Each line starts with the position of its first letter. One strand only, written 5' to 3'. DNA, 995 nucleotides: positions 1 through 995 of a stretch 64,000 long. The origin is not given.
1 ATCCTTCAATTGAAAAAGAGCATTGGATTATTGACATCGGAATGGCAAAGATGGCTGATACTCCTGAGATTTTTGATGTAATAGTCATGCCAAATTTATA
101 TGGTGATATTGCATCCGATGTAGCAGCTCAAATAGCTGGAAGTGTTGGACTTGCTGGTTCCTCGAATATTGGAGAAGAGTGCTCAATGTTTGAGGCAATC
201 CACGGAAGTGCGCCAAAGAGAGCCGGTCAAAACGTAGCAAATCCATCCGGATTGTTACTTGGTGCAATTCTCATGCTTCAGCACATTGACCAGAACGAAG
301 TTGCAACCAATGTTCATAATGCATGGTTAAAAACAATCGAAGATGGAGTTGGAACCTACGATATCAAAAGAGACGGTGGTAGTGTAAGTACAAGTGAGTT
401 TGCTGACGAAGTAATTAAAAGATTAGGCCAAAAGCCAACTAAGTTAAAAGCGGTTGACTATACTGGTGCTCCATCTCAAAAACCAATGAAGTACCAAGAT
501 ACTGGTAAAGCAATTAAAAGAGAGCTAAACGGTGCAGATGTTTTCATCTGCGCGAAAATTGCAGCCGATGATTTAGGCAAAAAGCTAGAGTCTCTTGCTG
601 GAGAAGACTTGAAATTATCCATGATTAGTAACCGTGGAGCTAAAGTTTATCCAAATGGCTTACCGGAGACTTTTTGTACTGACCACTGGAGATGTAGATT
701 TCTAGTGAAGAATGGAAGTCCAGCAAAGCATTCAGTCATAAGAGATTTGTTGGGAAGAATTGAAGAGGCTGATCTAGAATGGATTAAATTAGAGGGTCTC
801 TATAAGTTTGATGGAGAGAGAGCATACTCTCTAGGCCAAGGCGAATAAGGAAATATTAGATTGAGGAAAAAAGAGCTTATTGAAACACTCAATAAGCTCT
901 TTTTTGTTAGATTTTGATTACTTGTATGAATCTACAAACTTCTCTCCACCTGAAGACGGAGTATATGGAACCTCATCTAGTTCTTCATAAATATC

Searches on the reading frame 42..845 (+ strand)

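Call 84: search_protein_families(library=padloc, alignment_id=A4, max_evalue=0.00001)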
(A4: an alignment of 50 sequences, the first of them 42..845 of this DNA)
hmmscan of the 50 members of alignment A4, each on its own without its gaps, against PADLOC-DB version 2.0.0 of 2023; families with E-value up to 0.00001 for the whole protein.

A. member 1, window:42-845:+ (268 aa): 0 families

B. families by the number of members that match (of 50 scanned): 44 families (the first 25 are shown)
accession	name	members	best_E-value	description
PDLC04135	mad3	2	3.7e-101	mads_3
PDLC04140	mad8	2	1.9e-37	mads_8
PDLC04138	mad6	1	5.5e-38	mads_6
PDLC04044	PD-T4-6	1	3.7e-36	-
PDLC04042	PD-T4-6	1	1.7e-34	-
PDLC04053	PD-T4-6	1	7.5e-34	-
PDLC04060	PD-T4-6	1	4.5e-33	-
PDLC04045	PD-T4-6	1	6.6e-30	-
PDLC04134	mad2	1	2.6e-29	mads_2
PDLC04047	PD-T4-6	1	3.3e-29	-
PDLC04054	PD-T4-6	1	1.5e-28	-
PDLC04048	PD-T4-6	1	6.9e-28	-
PDLC04051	PD-T4-6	1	2.2e-26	-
PDLC04057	PD-T4-6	1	2.7e-25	-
PDLC04043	PD-T4-6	1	4.1e-25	-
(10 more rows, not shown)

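Call 85: search_protein_families(library=pfam, alignment_id=A4, max_evalue=0.00001)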
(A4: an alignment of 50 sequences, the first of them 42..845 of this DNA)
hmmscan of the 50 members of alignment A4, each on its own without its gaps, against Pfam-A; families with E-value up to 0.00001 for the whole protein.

A. member 1, window:42-845:+ (268 aa): 2 families
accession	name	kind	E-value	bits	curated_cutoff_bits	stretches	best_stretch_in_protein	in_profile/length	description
PF18324.6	Isocitrate_DH_C_bact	-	2.9e-41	140.4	25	1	160-268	1-110/110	Bacterial isocitrate dehydrogenase, C-terminal domain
PF00180.25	Iso_dh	-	5e-39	135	27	1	3-124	225-348/348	Isocitrate/isopropylmalate dehydrogenase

B. families by the number of members that match (of 50 scanned): 91 families (the first 25 are shown)
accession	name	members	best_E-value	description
PF00515.34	TPR_1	2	8.7e-49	Tetratricopeptide repeat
PF07719.23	TPR_2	2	5.3e-41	Tetratricopeptide repeat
PF13181.12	TPR_8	2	2.7e-34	Tetratricopeptide repeat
PF13414.12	TPR_11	2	5.5e-34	TPR repeat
PF00005.33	ABC_tran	2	1.2e-26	ABC transporter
PF13431.12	TPR_17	2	1.4e-24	Tetratricopeptide repeat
PF13371.12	TPR_9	2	2.2e-22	Tetratricopeptide repeat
PF13432.12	TPR_16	2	4.1e-22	Tetratricopeptide repeat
PF13424.12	TPR_12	2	2.8e-18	Tetratricopeptide repeat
PF14559.12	TPR_19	2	2.1e-16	Tetratricopeptide repeat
PF13428.12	TPR_14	2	1.6e-14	Tetratricopeptide repeat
PF13174.12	TPR_6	2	1.1e-12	Tetratricopeptide repeat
PF25575.1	TPR_BSK1_C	2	4.7e-12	Serine/threonine-protein kinase BSK1-like, TPR repeats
PF25062.1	ARM_TT21_N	2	2.2e-06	Tetratricopeptide repeat protein 21 N-terminal ARM repeat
PF03030.21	H_PPase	1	4.6e-265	Inorganic H+ pyrophosphatase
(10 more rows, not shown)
